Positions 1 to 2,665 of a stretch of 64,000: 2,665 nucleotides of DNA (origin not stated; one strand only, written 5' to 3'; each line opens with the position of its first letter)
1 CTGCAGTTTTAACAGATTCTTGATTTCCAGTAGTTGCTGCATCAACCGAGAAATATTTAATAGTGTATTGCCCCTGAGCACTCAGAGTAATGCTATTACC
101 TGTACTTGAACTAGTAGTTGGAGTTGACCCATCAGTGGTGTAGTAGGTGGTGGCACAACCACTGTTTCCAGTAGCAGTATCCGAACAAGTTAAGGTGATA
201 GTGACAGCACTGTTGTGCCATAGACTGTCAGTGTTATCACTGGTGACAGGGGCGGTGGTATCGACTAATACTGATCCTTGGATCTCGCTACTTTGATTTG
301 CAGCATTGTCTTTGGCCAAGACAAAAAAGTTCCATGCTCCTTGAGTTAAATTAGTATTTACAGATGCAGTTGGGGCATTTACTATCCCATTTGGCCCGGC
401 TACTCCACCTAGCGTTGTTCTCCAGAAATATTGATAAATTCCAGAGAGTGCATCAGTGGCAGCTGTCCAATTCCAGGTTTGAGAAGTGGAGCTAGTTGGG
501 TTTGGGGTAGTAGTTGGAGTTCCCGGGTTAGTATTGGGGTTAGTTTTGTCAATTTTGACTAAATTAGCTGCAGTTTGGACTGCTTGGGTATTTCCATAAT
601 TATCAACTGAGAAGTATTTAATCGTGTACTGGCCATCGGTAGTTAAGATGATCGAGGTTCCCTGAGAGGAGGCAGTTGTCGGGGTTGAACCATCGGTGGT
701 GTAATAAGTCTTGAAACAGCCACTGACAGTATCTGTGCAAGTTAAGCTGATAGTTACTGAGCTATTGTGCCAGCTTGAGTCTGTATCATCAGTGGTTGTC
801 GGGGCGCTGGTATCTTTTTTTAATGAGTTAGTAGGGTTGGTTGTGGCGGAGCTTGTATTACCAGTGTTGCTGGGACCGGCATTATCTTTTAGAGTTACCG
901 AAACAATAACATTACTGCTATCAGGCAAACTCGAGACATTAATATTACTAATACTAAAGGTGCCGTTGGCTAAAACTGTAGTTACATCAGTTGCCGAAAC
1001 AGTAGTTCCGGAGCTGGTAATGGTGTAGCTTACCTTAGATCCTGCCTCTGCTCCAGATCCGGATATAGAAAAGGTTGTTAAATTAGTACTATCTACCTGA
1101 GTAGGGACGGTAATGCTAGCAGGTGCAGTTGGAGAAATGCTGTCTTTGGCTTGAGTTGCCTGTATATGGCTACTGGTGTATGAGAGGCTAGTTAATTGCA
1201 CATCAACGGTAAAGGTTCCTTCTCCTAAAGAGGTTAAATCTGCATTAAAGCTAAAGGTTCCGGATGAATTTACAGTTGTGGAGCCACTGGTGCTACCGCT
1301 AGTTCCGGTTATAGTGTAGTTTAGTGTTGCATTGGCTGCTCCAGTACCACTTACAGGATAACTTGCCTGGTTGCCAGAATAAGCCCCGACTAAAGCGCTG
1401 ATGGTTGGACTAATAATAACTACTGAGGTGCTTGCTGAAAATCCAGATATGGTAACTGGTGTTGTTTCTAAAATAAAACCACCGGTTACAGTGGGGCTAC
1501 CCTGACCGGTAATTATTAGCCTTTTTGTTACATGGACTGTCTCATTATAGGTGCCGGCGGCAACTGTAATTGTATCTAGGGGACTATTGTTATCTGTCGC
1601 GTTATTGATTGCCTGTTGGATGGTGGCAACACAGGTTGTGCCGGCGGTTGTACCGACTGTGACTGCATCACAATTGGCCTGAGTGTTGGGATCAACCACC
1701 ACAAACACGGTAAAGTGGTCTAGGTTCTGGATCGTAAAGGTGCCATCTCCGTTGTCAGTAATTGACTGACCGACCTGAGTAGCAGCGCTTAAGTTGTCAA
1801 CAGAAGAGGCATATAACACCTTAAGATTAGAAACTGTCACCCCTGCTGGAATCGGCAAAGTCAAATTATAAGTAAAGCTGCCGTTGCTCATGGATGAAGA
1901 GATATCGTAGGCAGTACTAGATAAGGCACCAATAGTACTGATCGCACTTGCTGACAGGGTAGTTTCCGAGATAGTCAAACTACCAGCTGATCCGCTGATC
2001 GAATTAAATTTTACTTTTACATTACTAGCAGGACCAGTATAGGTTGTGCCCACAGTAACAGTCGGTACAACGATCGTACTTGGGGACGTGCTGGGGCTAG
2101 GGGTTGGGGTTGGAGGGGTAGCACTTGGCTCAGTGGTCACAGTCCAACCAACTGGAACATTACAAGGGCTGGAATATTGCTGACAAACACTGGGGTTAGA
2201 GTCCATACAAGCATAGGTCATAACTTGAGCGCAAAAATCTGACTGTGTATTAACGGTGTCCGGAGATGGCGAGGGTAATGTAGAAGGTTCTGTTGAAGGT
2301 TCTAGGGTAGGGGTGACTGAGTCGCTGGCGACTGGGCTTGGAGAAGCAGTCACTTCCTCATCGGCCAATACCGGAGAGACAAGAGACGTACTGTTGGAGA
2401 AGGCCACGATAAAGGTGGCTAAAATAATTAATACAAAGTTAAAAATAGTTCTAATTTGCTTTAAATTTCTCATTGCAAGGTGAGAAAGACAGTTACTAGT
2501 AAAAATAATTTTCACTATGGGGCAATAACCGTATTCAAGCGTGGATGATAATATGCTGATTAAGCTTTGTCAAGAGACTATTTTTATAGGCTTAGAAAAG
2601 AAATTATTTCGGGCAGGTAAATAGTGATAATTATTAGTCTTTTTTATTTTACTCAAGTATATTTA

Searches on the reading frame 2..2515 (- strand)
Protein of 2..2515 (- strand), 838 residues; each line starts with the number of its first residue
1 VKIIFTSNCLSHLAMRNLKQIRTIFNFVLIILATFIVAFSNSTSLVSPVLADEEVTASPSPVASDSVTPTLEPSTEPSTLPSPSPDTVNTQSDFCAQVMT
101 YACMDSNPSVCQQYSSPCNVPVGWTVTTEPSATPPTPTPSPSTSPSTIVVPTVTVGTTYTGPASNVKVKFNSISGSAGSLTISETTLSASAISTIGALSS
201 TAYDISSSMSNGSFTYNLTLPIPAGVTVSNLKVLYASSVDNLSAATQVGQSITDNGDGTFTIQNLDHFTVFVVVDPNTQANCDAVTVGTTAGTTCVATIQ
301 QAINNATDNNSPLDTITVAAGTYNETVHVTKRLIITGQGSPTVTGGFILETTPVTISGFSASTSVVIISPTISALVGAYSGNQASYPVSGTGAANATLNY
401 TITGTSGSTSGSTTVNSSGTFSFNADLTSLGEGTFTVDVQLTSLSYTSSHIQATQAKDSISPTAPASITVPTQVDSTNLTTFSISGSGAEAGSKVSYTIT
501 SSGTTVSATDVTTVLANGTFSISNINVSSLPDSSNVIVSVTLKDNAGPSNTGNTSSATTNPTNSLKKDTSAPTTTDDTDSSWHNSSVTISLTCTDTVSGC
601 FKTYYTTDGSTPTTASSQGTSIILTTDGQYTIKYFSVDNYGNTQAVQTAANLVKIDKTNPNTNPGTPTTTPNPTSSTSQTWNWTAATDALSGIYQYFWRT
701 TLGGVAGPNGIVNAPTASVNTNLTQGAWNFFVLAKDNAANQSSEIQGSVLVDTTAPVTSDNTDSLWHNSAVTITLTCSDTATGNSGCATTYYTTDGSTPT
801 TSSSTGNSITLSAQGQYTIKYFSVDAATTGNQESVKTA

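Call 82: search_protein_families(library=pfam, alignment_id=A5, max_evalue=0.00001)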
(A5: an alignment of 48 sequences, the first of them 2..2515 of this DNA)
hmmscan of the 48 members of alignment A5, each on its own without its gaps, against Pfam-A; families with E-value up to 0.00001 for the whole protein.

A. member 1, window:2-2515:- (838 aa): 2 families
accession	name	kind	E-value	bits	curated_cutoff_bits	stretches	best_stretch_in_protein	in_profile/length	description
PF13290.12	CHB_HEX_C_1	-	1.2e-12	48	22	2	584-648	7-67/67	Chitobiase/beta-hexosaminidase C-terminal domain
PF13287.12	Fn3_assoc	-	4.1e-08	33.6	23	0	602-648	11-56/59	Fn3 associated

B. families by the number of members that match (of 48 scanned): 61 families (the first 25 are shown)
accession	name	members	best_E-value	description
PF00534.26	Glycos_transf_1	6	6.7e-35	Glycosyl transferases group 1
PF13692.12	Glyco_trans_1_4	6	6.5e-29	Glycosyl transferases group 1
PF00535.33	Glycos_transf_2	4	3e-25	Glycosyl transferase family 2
PF13439.12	Glyco_transf_4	4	4.2e-19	Glycosyltransferase Family 4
PF20706.3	GT4-conflict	4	3.8e-08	Family 4 Glycosyltransferase in conflict systems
PF13641.12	Glyco_tranf_2_3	3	1.7e-20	Glycosyltransferase like family 2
PF01098.24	FTSW_RODA_SPOVE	2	4.9e-104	Cell cycle protein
PF00293.34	NUDIX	2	1.4e-16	NUDIX domain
PF13632.12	Glyco_trans_2_3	2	2.7e-14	Glycosyl transferase family group 2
PF13231.12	PMT_2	2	4.6e-14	Dolichyl-phosphate-mannose-protein mannosyltransferase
PF13579.12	Glyco_trans_4_4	2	3.9e-06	Glycosyl transferase 4-like domain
PF00133.28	tRNA-synt_1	1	3.9e-120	tRNA synthetases class I (I, L, M and V)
PF01795.25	Methyltransf_5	1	2.6e-88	MraW methylase family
PF00905.27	Transpeptidase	1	3.4e-76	Penicillin binding protein transpeptidase domain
PF02397.22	Bac_transf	1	7e-61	Bacterial sugar transferase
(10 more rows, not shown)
